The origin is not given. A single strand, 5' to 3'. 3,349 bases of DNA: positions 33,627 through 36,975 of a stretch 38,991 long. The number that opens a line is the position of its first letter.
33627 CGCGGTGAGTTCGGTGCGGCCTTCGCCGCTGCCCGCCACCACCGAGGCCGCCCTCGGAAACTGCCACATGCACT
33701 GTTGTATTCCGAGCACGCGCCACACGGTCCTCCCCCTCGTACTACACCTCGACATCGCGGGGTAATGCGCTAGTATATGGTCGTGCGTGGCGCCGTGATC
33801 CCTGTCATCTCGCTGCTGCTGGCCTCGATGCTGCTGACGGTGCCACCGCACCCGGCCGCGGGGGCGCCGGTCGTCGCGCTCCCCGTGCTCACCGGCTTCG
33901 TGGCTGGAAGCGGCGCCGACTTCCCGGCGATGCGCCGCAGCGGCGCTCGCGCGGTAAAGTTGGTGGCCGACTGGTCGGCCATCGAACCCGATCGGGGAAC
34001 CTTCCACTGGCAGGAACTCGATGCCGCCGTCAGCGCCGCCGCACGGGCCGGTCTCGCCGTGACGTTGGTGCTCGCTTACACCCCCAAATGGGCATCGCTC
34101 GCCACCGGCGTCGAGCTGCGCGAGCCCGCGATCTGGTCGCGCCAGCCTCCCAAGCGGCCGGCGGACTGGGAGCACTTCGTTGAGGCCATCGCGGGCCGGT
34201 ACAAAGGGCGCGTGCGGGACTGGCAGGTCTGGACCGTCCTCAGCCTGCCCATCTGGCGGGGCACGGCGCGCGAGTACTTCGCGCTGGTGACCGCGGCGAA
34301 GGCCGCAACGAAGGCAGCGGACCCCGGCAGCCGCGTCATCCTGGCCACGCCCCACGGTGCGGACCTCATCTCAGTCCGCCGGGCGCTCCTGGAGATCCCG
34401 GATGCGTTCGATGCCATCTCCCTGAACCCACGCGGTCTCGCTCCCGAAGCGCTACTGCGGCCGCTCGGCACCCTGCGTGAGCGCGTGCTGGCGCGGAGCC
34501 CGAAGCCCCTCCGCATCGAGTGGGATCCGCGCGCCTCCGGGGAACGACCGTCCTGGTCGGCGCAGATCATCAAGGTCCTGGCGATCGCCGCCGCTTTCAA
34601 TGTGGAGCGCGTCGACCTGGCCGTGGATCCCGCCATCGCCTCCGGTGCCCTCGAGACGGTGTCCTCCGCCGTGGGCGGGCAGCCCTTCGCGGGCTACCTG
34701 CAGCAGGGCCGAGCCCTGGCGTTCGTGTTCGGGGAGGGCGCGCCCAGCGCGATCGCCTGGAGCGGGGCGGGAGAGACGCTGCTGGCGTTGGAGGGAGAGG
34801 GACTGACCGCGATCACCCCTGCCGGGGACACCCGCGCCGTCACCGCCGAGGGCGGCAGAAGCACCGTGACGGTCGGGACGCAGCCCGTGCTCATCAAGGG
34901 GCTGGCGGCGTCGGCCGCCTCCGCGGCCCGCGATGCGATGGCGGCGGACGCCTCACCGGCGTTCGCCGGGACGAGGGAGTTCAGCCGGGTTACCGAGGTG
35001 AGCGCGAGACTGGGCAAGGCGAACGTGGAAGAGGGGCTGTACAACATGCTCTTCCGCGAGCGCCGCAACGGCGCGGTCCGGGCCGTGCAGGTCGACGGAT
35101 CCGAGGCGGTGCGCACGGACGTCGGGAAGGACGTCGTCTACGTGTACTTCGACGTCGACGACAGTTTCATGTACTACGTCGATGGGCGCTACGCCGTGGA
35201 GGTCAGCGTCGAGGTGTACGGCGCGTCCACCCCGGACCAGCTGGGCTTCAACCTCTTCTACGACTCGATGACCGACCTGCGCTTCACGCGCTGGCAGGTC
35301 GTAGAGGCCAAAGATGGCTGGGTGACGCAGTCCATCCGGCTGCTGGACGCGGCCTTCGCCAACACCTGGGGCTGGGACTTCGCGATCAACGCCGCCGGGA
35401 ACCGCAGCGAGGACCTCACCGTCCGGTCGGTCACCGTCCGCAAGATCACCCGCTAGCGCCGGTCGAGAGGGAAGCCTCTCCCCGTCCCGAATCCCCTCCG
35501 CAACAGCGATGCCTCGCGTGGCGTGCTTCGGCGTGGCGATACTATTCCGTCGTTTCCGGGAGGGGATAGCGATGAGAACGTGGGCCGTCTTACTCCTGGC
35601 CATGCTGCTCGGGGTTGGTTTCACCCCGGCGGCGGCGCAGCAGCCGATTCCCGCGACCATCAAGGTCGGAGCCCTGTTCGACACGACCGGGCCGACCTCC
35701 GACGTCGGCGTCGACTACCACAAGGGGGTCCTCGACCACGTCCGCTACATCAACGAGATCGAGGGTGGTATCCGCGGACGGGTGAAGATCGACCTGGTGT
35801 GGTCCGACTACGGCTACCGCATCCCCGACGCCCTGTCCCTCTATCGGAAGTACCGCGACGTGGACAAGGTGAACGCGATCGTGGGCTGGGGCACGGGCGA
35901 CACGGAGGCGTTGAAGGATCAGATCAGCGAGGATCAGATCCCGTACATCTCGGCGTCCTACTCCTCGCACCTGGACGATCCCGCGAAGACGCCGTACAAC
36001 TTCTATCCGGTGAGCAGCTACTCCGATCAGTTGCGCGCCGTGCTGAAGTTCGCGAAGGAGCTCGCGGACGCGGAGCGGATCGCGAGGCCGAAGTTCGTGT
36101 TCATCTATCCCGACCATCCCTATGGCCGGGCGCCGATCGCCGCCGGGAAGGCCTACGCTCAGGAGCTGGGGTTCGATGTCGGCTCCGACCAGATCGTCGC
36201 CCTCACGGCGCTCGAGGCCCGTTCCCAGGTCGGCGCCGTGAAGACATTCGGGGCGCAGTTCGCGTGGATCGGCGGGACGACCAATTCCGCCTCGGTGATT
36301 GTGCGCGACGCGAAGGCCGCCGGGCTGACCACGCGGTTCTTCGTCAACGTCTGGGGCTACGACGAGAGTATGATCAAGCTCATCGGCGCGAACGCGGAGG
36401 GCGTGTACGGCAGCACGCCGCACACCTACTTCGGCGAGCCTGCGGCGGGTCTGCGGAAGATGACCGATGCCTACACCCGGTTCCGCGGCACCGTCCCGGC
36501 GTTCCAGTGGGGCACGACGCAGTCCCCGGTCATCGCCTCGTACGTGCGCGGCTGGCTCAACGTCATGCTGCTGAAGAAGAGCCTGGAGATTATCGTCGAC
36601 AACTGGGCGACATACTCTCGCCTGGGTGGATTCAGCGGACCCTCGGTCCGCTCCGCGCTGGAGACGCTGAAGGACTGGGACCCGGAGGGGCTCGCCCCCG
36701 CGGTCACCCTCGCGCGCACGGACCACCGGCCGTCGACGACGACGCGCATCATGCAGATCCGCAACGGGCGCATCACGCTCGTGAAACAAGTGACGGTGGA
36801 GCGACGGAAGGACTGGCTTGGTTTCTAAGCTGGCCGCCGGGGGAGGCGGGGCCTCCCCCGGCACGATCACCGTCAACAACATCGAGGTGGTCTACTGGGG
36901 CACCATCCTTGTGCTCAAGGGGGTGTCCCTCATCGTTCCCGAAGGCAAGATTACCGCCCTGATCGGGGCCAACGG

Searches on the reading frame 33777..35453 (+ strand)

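Call 67: search_protein_families(library=pfam, proteins=[window:33777-35453:+])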
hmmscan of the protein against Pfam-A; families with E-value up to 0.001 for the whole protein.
window:33777-35453:+ (559 aa): 1 family
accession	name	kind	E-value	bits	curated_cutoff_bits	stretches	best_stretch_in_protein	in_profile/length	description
PF02449.21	Glyco_hydro_42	-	2.3e-05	24.4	21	1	48-105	15-75/376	Beta-galactosidase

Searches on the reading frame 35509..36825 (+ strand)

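Call 67: search_protein_families(library=pfam, proteins=[window:35509-36825:+])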
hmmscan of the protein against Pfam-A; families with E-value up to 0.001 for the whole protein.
window:35509-36825:+ (439 aa): 1 family
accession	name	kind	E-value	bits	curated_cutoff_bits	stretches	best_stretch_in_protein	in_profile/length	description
PF13458.12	Peripla_BP_6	-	2.5e-58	198.8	31.7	1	50-420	1-342/343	Periplasmic binding protein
